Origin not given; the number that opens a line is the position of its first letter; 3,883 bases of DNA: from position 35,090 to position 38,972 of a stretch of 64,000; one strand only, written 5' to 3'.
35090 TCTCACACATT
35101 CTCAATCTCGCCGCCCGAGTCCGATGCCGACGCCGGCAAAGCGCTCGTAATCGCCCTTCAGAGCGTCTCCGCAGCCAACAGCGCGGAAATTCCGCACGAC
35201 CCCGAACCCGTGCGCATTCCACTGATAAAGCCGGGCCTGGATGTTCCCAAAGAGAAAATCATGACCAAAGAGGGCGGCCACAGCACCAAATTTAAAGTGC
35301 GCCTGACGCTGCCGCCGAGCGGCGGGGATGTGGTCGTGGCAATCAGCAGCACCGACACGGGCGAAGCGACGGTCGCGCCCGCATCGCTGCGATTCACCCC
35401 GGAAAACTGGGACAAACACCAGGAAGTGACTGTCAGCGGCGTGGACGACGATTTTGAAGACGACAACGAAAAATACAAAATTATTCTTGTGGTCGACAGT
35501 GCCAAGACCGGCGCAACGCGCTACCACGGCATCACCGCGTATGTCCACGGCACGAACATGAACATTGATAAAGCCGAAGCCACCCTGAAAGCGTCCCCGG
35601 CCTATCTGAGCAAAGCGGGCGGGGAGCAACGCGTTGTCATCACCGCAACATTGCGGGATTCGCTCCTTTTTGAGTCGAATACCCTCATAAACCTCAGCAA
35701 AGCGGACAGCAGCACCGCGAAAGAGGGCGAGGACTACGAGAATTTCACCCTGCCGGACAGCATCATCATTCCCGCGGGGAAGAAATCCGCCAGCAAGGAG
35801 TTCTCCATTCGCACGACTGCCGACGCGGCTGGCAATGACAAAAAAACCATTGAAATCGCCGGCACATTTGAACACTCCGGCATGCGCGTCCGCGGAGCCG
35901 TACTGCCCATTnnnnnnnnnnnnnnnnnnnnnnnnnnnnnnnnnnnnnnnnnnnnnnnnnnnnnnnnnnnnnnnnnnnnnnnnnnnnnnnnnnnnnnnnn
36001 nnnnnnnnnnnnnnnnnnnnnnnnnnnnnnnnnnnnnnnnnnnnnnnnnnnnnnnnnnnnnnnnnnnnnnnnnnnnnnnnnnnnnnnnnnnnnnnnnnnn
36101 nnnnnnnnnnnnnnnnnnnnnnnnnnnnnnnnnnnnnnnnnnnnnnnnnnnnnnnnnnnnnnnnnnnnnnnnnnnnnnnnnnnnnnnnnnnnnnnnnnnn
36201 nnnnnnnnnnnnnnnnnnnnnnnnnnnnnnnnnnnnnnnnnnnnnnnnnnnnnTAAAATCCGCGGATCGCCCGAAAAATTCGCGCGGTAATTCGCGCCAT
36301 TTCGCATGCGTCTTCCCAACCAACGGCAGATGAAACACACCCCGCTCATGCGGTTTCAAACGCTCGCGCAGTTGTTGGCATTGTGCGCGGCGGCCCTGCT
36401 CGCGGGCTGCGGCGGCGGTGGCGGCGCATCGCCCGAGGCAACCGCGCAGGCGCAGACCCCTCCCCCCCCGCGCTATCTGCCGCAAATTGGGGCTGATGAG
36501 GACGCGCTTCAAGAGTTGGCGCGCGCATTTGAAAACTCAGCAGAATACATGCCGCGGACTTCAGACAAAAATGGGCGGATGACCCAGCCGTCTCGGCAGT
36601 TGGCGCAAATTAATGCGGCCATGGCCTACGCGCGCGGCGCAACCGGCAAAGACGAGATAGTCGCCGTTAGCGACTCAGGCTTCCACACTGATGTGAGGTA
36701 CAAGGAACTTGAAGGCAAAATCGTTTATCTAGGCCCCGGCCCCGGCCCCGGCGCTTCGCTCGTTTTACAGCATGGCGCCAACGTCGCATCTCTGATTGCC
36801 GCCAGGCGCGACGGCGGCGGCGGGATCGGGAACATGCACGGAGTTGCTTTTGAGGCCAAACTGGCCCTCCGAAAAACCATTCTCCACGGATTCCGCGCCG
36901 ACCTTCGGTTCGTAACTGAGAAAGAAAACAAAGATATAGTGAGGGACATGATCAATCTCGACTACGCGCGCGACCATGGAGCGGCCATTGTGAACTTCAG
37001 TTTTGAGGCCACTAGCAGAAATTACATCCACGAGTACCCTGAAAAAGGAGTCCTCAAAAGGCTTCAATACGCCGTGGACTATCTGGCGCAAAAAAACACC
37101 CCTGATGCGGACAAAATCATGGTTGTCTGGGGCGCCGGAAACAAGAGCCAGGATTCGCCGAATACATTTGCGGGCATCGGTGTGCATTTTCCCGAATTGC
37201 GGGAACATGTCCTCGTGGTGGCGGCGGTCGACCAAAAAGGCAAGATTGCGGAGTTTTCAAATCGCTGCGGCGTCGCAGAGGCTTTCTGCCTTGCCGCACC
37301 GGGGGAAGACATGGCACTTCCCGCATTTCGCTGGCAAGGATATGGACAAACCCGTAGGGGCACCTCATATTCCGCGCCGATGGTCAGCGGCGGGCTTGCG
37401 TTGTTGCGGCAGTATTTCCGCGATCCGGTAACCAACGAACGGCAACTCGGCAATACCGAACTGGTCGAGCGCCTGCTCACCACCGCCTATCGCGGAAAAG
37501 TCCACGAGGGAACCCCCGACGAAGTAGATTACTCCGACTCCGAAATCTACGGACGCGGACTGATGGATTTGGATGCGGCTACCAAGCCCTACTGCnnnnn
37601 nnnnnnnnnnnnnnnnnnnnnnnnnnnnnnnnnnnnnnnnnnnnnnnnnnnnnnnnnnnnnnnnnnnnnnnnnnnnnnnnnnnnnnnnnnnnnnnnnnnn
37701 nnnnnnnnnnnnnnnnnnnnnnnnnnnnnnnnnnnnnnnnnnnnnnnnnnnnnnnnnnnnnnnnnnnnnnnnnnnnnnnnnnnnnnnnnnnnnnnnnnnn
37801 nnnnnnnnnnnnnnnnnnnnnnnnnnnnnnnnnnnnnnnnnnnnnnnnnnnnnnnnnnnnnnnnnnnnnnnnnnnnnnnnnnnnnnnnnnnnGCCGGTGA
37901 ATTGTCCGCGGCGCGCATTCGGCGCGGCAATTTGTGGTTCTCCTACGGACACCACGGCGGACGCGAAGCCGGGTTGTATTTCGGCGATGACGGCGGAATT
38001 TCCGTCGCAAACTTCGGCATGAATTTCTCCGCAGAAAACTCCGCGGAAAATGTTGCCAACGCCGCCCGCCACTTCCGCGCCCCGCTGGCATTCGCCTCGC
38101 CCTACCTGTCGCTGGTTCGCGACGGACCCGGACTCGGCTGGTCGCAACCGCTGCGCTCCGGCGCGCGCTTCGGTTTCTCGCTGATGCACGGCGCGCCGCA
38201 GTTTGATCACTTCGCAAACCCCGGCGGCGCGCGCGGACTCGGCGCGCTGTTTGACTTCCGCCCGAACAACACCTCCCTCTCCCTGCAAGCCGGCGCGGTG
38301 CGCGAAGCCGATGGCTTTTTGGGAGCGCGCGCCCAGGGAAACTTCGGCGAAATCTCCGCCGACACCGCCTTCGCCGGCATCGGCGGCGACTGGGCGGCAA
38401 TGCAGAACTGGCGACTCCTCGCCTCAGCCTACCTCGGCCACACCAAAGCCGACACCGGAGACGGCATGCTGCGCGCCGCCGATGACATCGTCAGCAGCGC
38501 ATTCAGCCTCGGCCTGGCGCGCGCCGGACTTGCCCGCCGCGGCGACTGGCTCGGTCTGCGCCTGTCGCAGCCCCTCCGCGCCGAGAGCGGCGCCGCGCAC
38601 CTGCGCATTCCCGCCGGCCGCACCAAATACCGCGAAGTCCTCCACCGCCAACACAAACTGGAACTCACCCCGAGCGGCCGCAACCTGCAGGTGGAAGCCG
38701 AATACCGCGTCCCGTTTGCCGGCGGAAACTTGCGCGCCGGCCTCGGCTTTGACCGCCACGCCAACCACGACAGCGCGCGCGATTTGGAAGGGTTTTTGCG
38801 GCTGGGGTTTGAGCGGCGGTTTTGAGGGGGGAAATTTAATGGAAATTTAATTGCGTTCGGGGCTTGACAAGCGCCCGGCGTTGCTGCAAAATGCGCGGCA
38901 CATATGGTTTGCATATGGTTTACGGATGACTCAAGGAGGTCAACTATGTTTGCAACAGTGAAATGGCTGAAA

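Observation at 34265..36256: Single secreted polypeptide carrying both a cohesin-like and a dockerin-like module outside a cellulosome context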

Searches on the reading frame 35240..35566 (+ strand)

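Call 59: search_protein_families(library=pfam, proteins=[window:35240-35566:+], max_evalue=10)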
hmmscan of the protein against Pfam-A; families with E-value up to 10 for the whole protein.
window:35240-35566:+ (109 aa): 1 family
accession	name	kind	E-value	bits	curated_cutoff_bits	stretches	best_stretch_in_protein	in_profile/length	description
PF03160.20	Calx-beta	-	0.00029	21.3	27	1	6-89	14-100/119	Calx-beta domain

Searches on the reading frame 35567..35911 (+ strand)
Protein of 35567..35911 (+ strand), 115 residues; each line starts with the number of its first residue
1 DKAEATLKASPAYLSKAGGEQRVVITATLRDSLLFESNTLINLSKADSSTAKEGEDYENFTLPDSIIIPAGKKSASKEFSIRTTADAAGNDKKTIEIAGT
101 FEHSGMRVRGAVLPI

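Call 59: search_protein_families(library=pfam, proteins=[window:35567-35911:+], max_evalue=10)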
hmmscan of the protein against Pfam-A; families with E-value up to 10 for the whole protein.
window:35567-35911:+ (115 aa): 0 families

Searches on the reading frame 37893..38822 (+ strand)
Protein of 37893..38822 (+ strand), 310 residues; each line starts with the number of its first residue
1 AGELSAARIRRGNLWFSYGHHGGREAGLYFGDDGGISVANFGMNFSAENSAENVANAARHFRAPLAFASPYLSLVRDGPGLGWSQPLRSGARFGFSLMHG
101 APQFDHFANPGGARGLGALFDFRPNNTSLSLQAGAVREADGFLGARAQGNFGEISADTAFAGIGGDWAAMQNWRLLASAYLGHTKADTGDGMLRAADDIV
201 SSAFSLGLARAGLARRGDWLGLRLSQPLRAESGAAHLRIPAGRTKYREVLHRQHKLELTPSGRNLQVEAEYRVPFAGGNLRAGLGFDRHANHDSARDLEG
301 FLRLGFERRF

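Call 86: search_solved_structures(query=A7, max_evalue=10, show_alignments=1)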
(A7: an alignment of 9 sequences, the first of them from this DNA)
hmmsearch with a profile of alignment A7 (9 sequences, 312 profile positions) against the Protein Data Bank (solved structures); distinct sequences matched with E-value up to 10: 13.
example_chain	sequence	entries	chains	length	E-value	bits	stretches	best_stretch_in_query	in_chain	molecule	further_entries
1f5t_A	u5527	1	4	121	0.14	14.4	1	247-311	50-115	DIPHTHERIA TOXIN REPRESSOR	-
1xcv_A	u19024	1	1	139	0.19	13.9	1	247-311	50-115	Diphtheria toxin repressor mutant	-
2qqb_A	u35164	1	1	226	0.49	12.5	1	247-311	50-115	Diphtheria toxin repressor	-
2qq9_A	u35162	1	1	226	0.49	12.5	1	247-311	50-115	Diphtheria toxin repressor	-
1ddn_A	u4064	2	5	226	0.49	12.5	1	247-311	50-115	DIPHTHERIA TOX REPRESSOR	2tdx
2qqa_A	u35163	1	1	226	0.49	12.5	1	247-311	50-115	Diphtheria toxin repressor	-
1g3s_A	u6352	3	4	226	0.52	12.5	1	247-311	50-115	DIPHTHERIA TOXIN REPRESSOR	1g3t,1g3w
1g3y_A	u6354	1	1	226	0.92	11.6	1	247-311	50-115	DIPHTHERIA TOXIN REPRESSOR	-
1c0w_A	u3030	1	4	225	1.2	11.3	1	247-311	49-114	DIPHTHERIA TOXIN REPRESSOR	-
1p92_A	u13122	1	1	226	1.2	11.3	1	247-311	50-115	Diphtheria toxin repressor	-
1bi0_A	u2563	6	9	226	1.2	11.3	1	247-311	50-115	DIPHTHERIA TOXIN REPRESSOR | DIPHTHERIA TOX REPRESSOR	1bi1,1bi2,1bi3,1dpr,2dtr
1fwz_A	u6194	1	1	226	1.2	11.3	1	247-311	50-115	DIPHTHERIA TOXIN REPRESSOR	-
3glx_A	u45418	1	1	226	1.2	11.3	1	247-311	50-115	Diphtheria toxin repressor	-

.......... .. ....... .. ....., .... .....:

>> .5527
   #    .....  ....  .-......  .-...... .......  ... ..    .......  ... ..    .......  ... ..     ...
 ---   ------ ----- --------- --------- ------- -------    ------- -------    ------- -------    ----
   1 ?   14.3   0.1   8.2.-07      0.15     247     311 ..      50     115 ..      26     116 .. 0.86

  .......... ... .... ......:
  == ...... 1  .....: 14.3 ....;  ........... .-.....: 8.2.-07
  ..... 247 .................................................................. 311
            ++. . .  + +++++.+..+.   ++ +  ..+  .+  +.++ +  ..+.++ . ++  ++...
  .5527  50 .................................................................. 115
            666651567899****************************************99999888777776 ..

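Call 87: search_protein_families(library=pfam, alignment_id=A7, max_evalue=1)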
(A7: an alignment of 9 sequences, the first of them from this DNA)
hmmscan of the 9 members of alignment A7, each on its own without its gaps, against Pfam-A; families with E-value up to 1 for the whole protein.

A. member 1, seq(310 aa): 0 families

B. families by the number of members that match (of 9 scanned): 1 family
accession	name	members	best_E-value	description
PF17750.6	Reo_sigmaC_M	2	0.2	Reovirus sigma C capsid protein triple beta spiral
